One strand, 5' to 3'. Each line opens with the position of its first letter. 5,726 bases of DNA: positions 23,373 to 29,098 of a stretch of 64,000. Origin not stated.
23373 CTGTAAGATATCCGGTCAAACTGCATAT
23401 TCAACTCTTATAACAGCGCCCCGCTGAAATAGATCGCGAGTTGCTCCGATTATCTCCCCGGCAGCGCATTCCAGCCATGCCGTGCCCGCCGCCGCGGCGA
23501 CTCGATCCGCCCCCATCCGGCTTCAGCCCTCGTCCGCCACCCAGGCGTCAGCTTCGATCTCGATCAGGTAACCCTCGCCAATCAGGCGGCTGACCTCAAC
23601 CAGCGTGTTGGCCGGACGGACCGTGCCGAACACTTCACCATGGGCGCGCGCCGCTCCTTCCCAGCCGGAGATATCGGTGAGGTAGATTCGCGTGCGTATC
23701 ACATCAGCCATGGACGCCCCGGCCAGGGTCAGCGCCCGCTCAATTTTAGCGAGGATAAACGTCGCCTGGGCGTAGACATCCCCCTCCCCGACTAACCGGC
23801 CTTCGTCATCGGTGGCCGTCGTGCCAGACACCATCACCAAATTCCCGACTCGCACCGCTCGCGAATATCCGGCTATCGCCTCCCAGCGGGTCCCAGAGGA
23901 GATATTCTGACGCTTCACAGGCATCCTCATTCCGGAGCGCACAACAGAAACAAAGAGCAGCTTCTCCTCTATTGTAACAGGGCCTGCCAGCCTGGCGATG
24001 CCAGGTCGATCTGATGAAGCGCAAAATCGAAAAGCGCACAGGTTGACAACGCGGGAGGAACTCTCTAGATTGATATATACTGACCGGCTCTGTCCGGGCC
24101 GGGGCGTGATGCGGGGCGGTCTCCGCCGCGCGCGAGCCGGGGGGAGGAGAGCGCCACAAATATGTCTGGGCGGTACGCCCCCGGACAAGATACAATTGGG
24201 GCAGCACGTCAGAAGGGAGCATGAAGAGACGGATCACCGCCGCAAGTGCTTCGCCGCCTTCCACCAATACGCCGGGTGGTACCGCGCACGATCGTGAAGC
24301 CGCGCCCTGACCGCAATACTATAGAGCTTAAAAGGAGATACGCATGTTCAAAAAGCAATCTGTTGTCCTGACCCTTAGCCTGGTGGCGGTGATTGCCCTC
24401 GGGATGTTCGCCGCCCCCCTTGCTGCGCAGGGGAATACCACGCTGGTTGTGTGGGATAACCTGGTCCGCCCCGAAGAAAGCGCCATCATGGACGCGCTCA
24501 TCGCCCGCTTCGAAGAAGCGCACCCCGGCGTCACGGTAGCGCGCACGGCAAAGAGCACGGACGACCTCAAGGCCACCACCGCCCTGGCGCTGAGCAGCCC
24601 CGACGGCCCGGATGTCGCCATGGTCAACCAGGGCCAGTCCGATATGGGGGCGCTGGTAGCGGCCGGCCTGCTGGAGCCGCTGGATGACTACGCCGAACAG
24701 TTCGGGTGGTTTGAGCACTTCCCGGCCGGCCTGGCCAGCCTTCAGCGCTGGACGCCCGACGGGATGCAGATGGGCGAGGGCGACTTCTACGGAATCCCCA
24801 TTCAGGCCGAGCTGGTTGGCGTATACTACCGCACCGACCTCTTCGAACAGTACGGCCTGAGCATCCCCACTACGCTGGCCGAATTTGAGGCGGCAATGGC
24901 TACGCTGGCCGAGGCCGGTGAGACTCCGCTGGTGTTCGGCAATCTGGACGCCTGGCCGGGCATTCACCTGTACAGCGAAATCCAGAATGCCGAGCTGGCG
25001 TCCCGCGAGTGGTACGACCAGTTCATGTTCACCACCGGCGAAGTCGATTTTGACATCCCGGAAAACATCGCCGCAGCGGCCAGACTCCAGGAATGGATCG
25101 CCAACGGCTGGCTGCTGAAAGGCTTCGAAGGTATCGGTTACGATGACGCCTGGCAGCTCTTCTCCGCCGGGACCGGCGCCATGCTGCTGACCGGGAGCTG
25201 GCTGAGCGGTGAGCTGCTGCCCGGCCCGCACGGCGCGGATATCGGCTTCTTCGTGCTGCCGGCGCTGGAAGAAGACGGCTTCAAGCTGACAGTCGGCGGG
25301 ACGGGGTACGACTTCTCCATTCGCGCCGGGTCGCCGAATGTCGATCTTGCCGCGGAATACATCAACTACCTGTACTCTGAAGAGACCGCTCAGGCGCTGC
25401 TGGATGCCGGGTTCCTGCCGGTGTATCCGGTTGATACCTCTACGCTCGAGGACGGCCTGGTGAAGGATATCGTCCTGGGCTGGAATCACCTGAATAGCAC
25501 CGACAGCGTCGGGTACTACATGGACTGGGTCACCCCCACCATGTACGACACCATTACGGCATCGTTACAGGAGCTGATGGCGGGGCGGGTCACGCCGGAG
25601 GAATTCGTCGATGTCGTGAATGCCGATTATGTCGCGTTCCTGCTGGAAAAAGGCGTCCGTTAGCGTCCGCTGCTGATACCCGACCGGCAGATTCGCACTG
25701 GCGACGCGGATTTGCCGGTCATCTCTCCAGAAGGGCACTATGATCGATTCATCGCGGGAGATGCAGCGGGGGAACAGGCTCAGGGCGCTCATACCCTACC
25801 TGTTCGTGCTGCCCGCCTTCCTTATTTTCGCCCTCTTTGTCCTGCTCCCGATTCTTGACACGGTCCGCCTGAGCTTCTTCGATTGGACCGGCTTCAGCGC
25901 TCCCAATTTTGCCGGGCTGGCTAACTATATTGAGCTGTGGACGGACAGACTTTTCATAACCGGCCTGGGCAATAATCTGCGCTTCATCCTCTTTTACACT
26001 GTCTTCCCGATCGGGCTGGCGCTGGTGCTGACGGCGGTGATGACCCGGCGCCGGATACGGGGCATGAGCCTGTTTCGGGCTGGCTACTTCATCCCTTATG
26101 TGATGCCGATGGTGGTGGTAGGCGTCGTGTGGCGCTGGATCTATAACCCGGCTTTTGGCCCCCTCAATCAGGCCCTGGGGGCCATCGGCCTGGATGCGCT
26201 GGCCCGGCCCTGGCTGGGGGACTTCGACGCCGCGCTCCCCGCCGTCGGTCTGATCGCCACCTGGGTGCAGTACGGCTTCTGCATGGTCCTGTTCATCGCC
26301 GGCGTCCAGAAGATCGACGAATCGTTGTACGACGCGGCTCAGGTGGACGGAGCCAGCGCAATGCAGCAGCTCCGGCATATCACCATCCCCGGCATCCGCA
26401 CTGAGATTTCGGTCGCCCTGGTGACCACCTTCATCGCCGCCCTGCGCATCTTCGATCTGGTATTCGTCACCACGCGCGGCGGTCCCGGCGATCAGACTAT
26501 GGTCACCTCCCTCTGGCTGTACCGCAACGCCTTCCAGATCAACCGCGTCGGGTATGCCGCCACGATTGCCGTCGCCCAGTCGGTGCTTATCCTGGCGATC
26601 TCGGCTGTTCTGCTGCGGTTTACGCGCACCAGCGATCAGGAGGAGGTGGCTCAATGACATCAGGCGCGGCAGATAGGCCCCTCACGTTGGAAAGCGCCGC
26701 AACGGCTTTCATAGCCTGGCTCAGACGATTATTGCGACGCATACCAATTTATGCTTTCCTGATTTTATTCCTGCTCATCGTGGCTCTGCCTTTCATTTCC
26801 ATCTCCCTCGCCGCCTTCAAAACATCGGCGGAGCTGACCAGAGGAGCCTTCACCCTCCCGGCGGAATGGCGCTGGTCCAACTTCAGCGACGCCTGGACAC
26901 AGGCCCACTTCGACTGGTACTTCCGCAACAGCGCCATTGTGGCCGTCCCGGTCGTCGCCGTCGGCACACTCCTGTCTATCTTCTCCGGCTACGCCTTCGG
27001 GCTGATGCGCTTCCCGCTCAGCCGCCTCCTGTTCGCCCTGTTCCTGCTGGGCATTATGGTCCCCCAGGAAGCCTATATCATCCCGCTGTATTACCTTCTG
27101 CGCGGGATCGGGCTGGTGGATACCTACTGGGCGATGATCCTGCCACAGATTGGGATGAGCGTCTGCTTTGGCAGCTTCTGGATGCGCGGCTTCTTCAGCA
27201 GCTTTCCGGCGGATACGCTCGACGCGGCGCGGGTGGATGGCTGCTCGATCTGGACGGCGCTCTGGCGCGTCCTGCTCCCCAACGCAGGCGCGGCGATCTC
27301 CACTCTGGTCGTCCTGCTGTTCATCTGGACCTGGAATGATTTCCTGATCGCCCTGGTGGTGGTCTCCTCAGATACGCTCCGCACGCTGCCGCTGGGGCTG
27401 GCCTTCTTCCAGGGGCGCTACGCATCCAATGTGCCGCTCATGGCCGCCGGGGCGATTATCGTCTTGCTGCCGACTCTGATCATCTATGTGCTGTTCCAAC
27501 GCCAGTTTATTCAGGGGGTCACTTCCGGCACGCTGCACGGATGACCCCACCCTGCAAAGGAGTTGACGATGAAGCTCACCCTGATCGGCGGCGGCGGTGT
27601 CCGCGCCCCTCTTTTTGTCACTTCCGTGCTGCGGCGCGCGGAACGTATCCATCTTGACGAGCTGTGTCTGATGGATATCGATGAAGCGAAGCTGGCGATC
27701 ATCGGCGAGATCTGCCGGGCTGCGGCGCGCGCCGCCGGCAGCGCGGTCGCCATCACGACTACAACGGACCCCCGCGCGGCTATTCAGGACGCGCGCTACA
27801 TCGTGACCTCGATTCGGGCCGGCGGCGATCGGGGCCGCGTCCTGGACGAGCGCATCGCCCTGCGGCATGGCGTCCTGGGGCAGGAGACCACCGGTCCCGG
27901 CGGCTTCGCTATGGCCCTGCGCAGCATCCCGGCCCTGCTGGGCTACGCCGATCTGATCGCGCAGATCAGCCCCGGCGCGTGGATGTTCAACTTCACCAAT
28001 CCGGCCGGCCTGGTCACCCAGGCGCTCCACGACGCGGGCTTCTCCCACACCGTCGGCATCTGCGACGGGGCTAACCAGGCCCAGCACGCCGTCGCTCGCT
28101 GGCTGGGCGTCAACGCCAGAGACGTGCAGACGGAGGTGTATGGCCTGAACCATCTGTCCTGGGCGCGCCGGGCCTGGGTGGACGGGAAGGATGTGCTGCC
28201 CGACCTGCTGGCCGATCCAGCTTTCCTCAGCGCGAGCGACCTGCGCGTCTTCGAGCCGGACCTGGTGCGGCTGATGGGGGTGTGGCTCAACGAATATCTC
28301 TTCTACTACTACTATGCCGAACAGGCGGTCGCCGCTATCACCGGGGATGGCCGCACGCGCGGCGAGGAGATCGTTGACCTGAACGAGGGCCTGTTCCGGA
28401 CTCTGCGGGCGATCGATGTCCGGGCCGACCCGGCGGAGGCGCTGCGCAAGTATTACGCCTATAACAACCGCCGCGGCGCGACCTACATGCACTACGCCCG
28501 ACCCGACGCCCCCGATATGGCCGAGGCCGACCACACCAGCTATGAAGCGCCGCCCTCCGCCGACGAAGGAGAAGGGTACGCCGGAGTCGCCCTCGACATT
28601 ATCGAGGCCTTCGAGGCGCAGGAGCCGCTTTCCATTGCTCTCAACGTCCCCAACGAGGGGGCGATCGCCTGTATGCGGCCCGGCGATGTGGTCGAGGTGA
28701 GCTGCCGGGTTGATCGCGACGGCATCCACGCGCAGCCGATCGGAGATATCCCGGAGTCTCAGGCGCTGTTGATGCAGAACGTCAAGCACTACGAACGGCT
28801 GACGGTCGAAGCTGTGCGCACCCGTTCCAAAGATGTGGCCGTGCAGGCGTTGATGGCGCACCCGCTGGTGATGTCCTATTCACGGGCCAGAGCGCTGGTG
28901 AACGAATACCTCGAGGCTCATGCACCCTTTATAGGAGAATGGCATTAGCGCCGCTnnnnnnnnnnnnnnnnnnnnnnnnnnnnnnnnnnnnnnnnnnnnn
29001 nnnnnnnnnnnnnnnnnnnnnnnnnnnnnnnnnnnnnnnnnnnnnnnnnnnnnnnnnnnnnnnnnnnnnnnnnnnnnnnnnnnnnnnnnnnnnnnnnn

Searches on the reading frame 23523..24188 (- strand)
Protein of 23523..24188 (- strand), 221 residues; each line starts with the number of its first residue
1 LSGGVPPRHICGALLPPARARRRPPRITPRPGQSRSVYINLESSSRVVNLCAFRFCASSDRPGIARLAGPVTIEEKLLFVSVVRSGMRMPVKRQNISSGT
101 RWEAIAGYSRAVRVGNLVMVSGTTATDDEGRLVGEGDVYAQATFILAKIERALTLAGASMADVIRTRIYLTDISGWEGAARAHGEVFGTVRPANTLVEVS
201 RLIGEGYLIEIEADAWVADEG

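Call 15: search_protein_families(library=pfam, proteins=[window:23523-24188:-], max_evalue=0.00001)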
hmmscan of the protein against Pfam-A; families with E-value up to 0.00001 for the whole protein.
window:23523-24188:- (221 aa): 1 family
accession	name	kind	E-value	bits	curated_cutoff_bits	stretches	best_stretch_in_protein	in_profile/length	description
PF01042.26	Ribonuc_L-PSP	-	1.7e-28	99.5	27.3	1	101-216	4-120/121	Endoribonuclease L-PSP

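Call 32: search_protein_families(library=ncbifam, proteins=[window:23523-24188:-], max_evalue=1e-10)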
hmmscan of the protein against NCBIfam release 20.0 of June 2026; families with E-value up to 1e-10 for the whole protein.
window:23523-24188:- (221 aa): 2 families
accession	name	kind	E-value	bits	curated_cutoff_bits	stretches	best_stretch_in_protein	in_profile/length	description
TIGR00004.1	TIGR00004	subfamily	3.9e-18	65.8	106.25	1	95-213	3-121/125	Rid family detoxifying hydrolase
TIGR03610.1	RutC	equivalog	8.4e-13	48.5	169.1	1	96-216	7-125/127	pyrimidine utilization protein C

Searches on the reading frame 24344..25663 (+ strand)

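Call 4: search_protein_families(library=ncbifam, proteins=[window:24344-25663:+])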
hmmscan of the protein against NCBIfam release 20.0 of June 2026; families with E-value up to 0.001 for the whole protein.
window:24344-25663:+ (439 aa): 5 families
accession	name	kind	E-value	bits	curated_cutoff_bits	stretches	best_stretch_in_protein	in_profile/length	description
TIGR03850.1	bind_CPR_0540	equivalog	8.5e-16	57.6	299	1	46-396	47-393/437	carbohydrate ABC transporter substrate-binding protein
TIGR03851.1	chitin_NgcE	equivalog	1.9e-12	46.9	399.65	1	55-425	62-434/450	N-acetylglucosamine/diacetylchitobiose ABC transporter substrate-binding protein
NF007011.0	PRK09474.1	equivalog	9.6e-12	44.4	291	1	5-352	4-319/396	maltose/maltodextrin ABC transporter substrate-binding protein MalE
NF053763.1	ABCarbgalBndGanS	equivalog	4.6e-09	35.5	700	1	28-350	35-333/420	galactooligosaccharide ABC transporter substrate-binding protein GanS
NF040930.1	ABC_arch_GlcS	equivalog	0.00044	19.2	500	1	145-231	110-197/444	glucose ABC transporter substrate-binding protein GlcS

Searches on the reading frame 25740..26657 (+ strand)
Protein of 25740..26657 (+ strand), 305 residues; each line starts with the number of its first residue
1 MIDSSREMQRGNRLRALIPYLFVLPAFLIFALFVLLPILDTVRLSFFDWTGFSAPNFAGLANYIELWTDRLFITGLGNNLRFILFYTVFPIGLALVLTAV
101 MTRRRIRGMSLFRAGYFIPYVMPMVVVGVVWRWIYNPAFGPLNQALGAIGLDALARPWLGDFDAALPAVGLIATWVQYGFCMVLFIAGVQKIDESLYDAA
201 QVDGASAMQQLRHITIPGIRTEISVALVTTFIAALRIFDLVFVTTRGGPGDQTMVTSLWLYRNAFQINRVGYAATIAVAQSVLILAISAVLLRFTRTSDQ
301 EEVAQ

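Call 4: search_protein_families(library=ncbifam, proteins=[window:25740-26657:+])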
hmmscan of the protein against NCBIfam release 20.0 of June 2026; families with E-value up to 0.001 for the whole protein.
window:25740-26657:+ (305 aa): 18 families
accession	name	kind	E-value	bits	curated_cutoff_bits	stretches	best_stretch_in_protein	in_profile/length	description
NF040931.1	ABC_arch_GlcT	equivalog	2.1e-29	103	360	1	23-290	2-264/278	glucose ABC transporter permease GlcT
NF007852.0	PRK10561.1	equivalog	2.2e-26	93.4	335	1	15-294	10-287/295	sn-glycerol-3-phosphate ABC transporter permease UgpA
NF008232.0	PRK10999.1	equivalog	2.6e-21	76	392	1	59-298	266-518/520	maltose ABC transporter permease MalF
TIGR03262.1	PhnU2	equivalog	1.3e-15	57.1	593.25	1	24-278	8-240/546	putative 2-aminoethylphosphonate ABC transporter permease subunit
TIGR01581.1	Mo_ABC_porter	hypoth_equivalog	1.2e-09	38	210.3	1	87-292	34-223/225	ABC transporter permease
TIGR02141.1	modB_ABC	equivalog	8.3e-09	35.4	182.6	1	86-289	10-203/208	molybdate ABC transporter permease subunit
TIGR00969.1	3a0106s02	subfamily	3.1e-08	33.4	240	1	58-292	45-263/272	sulfate ABC transporter permease subunit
NF011624.0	PRK15050.1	equivalog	2.2e-07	30.3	247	1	12-296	17-287/297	2-aminoethylphosphonate ABC transporter permease subunit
NF043074.1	MMSYN1_0196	equivalog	1.2e-06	28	350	1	22-293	13-261/277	spermidine/putrescine ABC transporter permease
TIGR03226.1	PhnU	equivalog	9.4e-06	25.3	283.45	1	16-296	39-305/311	2-aminoethylphosphonate ABC transporter permease subunit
TIGR02140.1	permease_CysW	equivalog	2.8e-05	23.8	329.1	1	57-291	30-255/261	sulfate ABC transporter permease subunit CysW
NF007044.0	PRK09497.1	equivalog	3.4e-05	23.5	348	1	29-285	18-265/285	spermidine/putrescine ABC transporter permease PotB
TIGR02139.1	permease_CysT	equivalog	4.7e-05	23.1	246.1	1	58-292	34-252/265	sulfate ABC transporter permease subunit CysT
NF006939.0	PRK09421.1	equivalog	4.9e-05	22.8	262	1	84-294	20-223/230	molybdate ABC transporter permease subunit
NF040839.1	tungstate_WtpB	equivalog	7.1e-05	22.6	340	1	29-245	12-204/251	tungstate ABC transporter permease WtpB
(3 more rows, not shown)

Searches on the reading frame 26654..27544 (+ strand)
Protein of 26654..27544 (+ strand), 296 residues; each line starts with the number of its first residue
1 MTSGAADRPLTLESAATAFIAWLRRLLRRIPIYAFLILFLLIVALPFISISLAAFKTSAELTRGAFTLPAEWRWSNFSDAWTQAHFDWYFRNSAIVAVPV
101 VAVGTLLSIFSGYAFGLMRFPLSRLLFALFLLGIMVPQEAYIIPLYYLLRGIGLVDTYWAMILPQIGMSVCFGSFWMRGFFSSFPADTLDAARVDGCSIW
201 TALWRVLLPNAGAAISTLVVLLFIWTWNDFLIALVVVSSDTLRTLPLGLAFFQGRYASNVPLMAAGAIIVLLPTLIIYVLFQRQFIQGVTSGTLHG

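Call 4: search_protein_families(library=ncbifam, proteins=[window:26654-27544:+])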
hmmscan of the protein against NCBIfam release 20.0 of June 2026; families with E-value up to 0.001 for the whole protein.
window:26654-27544:+ (296 aa): 9 families
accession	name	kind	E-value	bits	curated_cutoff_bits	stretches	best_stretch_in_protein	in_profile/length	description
NF040932.1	ABC_arch_GlcU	equivalog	4.2e-35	121.7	340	1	35-290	8-265/272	glucose ABC transporter permease GlcU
NF008210.0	PRK10973.1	equivalog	6.9e-28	98.1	297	1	32-290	12-277/281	sn-glycerol-3-phosphate ABC transporter permease UgpE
NF008231.0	PRK10998.1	equivalog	3.7e-14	53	261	1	85-295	78-295/296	maltose ABC transporter permease MalG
NF011624.0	PRK15050.1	equivalog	2.1e-10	40.2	247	1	154-285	157-286/297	2-aminoethylphosphonate ABC transporter permease subunit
TIGR03226.1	PhnU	equivalog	2e-08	34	283.45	1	170-283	188-302/311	2-aminoethylphosphonate ABC transporter permease subunit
TIGR01581.1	Mo_ABC_porter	hypoth_equivalog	2.1e-07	30.7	210.3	1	91-276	24-221/225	ABC transporter permease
NF007047.0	PRK09500.1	equivalog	4.6e-07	29.7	326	1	35-279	10-246/257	spermidine/putrescine ABC transporter permease PotC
TIGR02141.1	modB_ABC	equivalog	9.9e-06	25.3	182.6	1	130-272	54-194/208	molybdate ABC transporter permease subunit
NF040931.1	ABC_arch_GlcT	equivalog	0.00035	20.3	360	0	161-274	146-261/278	glucose ABC transporter permease GlcT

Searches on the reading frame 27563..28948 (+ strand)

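Call 4: search_protein_families(library=ncbifam, proteins=[window:27563-28948:+])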
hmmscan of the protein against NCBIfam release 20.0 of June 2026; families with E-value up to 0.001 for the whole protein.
window:27563-28948:+ (461 aa): 2 families
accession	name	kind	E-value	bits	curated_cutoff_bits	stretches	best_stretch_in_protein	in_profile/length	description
NF011657.0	PRK15076.1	subfamily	2.1e-64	217.7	486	1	2-460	2-429/432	alpha-galactosidase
NF041089.1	alpha_gluc_AglA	equivalog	6.1e-29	101.2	650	2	3-213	1-216/464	alpha-glucosidase AglA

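Call 17: search_protein_families(library=pfam, proteins=[window:27563-28948:+], max_evalue=0.00001)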
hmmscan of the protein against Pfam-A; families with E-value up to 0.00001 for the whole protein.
window:27563-28948:+ (461 aa): 2 families
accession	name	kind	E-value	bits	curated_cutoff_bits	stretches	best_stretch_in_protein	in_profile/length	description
PF11975.13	Glyco_hydro_4C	-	4e-47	161.4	24.1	1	192-436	1-211/211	Family 4 glycosyl hydrolase C-terminal domain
PF02056.22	Glyco_hydro_4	-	4.1e-44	150.8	23.2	1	4-182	1-182/183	Family 4 glycosyl hydrolase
